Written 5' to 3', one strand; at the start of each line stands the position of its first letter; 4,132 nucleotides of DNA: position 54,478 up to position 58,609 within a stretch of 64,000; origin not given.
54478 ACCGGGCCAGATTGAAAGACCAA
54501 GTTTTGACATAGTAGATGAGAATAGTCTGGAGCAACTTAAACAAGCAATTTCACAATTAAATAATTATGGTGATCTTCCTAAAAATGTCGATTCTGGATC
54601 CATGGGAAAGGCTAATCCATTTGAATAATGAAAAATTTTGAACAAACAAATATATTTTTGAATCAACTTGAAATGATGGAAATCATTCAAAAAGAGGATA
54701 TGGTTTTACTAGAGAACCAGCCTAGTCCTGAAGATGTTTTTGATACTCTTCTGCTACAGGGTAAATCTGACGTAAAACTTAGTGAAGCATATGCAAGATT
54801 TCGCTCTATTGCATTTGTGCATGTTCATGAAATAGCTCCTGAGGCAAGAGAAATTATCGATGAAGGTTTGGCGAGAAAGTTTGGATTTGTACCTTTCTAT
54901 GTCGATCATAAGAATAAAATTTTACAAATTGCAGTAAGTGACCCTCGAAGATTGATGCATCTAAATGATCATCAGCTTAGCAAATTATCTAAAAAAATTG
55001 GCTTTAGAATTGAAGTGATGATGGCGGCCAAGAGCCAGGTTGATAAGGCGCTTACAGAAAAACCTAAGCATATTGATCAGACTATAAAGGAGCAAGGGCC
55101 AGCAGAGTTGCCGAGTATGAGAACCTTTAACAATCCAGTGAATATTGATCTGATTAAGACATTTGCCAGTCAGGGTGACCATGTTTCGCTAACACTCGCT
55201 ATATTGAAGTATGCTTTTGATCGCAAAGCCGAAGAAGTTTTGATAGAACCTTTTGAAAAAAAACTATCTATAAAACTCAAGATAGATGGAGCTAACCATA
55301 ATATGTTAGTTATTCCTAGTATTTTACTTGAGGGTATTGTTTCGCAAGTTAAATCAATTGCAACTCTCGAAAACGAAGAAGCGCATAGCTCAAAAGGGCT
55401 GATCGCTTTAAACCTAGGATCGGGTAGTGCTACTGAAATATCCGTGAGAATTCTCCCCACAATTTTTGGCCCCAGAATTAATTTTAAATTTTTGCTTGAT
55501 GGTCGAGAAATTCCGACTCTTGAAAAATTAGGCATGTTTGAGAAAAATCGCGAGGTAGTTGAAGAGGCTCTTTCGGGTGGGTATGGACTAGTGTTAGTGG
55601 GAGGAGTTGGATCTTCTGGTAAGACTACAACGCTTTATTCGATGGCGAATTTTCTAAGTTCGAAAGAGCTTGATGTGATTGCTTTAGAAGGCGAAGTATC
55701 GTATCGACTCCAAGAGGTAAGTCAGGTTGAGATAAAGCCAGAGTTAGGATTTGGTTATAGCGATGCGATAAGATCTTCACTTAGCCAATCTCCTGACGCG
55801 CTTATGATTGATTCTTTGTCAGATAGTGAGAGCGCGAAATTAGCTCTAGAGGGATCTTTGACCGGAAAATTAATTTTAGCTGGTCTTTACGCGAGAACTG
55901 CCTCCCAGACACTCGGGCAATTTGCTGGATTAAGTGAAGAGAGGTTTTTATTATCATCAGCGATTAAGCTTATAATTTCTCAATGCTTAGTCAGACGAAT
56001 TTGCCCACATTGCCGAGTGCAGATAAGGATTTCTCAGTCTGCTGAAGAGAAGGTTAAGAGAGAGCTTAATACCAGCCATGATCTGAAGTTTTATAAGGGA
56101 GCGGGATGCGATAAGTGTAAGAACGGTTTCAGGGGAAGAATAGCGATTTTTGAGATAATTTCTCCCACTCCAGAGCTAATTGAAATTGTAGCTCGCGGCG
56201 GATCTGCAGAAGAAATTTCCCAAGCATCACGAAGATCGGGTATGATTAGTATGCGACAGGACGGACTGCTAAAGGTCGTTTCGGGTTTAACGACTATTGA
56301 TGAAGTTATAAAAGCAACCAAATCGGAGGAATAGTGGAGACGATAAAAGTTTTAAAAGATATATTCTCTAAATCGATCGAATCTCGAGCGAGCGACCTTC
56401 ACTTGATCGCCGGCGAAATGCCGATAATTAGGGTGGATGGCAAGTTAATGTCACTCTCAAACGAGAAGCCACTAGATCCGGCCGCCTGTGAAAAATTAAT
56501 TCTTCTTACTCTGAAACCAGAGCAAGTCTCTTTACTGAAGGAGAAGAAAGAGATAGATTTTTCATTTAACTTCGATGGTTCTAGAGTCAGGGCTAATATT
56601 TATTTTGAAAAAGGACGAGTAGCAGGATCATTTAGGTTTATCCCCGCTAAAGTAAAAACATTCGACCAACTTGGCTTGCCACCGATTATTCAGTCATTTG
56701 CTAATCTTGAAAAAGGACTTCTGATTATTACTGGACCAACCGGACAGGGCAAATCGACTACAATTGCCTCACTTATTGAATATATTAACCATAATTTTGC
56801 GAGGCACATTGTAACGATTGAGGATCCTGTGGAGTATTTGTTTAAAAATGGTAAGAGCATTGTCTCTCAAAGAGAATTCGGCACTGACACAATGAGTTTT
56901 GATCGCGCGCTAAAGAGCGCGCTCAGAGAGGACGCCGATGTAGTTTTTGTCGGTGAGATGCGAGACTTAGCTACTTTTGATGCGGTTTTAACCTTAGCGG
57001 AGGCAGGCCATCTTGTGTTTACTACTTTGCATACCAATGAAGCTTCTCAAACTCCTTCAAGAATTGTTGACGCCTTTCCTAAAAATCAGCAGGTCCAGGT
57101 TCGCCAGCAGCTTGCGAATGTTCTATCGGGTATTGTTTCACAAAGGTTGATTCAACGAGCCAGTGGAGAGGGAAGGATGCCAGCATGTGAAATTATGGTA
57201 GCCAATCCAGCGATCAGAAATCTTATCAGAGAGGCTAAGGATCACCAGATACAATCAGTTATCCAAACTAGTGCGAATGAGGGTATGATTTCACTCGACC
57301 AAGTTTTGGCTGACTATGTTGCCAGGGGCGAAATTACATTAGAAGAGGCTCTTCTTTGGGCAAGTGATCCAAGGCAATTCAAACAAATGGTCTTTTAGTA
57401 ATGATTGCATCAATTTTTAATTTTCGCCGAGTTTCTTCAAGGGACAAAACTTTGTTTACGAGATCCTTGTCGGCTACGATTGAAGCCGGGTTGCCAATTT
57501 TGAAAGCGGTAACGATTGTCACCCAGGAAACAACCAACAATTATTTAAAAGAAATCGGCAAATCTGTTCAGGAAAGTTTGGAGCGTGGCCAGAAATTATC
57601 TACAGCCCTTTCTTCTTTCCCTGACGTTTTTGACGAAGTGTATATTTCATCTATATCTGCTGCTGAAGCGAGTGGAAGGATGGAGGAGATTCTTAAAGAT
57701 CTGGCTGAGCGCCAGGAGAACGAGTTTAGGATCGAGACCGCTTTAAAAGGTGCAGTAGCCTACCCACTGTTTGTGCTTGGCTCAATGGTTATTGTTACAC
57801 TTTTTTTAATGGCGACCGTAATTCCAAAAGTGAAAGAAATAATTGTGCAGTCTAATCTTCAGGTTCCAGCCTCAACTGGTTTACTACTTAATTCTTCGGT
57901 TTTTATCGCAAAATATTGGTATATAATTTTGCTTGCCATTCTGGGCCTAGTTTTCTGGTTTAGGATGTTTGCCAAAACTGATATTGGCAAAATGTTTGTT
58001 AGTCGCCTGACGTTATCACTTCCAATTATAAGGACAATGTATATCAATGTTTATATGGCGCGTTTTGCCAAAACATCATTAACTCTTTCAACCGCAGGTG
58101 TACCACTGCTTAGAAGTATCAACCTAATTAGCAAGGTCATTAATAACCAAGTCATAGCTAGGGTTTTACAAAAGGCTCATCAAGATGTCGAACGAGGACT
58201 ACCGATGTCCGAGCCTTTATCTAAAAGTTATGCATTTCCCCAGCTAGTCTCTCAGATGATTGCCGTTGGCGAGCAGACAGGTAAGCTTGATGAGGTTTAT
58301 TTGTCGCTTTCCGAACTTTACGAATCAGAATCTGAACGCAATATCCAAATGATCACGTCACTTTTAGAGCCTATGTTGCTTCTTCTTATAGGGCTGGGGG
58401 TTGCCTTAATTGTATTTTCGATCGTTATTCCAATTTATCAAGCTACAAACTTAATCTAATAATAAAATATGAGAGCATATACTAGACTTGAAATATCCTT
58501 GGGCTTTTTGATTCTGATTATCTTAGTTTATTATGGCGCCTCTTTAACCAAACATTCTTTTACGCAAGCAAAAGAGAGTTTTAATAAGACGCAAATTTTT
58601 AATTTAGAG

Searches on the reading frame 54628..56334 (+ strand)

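Call 12: search_protein_families(library=pfam, proteins=[window:54628-56334:+])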
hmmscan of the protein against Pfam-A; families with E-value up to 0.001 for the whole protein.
window:54628-56334:+ (568 aa): 2 families
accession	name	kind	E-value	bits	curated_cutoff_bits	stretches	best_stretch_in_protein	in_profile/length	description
PF00437.27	T2SSE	-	4.2e-65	220.3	24.9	1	188-561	11-369/370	Type II/IV secretion system protein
PF05157.20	MshEN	-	7.6e-07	29.5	23.1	1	68-143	12-81/90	MshEN domain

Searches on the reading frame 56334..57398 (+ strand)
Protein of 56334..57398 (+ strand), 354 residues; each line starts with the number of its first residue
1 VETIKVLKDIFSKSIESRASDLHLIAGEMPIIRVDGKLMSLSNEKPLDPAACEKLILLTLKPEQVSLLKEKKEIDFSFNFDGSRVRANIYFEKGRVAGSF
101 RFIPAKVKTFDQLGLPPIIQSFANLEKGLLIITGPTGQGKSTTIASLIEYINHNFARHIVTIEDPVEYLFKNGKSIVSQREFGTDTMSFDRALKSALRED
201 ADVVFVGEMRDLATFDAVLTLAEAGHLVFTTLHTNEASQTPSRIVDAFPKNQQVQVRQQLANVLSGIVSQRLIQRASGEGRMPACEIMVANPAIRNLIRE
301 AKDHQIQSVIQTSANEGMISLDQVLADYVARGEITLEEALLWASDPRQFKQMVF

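Call 12: search_protein_families(library=pfam, proteins=[window:56334-57398:+])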
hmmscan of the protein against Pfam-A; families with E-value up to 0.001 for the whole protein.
window:56334-57398:+ (354 aa): 3 families
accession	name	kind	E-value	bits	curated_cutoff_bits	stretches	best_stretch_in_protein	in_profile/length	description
PF00437.27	T2SSE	-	1.3e-42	146.2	24.9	1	119-287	134-288/370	Type II/IV secretion system protein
PF13401.12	AAA_22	-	0.0007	20.3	27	0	126-165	4-42/130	AAA domain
PF20720.3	nSTAND3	-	0.00098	19.3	27.2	0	126-165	16-54/155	Novel STAND NTPase 3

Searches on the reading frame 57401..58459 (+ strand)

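Call 12: search_protein_families(library=pfam, proteins=[window:57401-58459:+])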
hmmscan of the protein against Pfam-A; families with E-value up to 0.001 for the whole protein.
window:57401-58459:+ (352 aa): 1 family
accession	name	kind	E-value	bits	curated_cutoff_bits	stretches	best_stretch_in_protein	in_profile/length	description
PF00482.28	T2SSF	-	2.2e-49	167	25.2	2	224-344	3-125/125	Type II secretion system (T2SS), protein F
